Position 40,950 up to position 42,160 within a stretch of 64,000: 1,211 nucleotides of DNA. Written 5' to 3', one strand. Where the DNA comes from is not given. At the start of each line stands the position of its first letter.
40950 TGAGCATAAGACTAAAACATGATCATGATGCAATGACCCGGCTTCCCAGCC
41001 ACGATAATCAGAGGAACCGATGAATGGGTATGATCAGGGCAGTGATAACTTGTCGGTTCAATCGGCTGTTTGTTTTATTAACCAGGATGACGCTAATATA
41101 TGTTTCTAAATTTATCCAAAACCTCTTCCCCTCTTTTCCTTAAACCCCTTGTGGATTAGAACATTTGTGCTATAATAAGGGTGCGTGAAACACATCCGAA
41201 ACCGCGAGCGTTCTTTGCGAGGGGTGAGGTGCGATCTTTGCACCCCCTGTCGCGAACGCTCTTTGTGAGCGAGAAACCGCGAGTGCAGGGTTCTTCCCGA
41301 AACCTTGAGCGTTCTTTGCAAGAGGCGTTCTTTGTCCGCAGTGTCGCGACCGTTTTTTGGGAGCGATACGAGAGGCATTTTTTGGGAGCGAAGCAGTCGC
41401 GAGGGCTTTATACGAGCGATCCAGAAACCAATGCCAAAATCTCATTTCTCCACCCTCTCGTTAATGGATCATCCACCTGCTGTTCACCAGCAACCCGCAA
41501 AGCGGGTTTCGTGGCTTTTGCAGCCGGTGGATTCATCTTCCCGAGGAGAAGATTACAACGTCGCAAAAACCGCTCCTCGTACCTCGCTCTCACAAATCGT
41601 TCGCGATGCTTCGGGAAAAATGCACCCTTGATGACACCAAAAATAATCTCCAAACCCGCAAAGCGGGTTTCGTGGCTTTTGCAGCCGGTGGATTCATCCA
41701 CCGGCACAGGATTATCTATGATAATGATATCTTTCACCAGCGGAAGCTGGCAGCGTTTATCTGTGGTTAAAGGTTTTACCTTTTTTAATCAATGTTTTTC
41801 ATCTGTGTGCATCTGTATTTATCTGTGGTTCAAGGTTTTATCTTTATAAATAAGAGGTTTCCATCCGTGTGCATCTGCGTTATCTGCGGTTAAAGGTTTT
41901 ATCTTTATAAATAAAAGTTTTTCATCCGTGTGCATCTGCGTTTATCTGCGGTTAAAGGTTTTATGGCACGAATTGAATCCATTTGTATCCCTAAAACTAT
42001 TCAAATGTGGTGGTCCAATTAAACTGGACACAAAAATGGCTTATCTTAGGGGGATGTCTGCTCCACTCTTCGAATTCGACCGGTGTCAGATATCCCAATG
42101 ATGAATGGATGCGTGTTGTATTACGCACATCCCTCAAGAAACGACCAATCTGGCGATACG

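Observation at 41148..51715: Two ~0.8-kb paralogous non-coding elements in direct orientation bracket an IS remnant plus the RHS toxin locus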

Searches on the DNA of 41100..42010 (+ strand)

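Call 68: search_dna_similar(query=window:41100-42010:+, collection=phages, mode=distant, max_evalue=0.01)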
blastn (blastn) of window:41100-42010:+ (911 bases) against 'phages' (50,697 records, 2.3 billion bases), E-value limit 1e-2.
No match.

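Call 69: search_dna_similar(query=window:41100-42010:+, collection=plasmids, mode=distant, max_evalue=0.01)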
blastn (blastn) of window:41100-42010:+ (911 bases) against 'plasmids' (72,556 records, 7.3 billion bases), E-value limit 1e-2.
No match.
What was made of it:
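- Tried and rejected: No match to D (calls 68, 69).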

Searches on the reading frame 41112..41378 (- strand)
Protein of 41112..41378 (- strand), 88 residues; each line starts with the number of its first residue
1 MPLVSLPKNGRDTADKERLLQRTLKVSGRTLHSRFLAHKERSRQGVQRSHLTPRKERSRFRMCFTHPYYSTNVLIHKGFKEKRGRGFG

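Call 65: search_protein_families(library=pfam, proteins=[window:41112-41378:-], max_evalue=0.1)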
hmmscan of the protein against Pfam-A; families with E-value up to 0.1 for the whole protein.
window:41112-41378:- (88 aa): 0 families
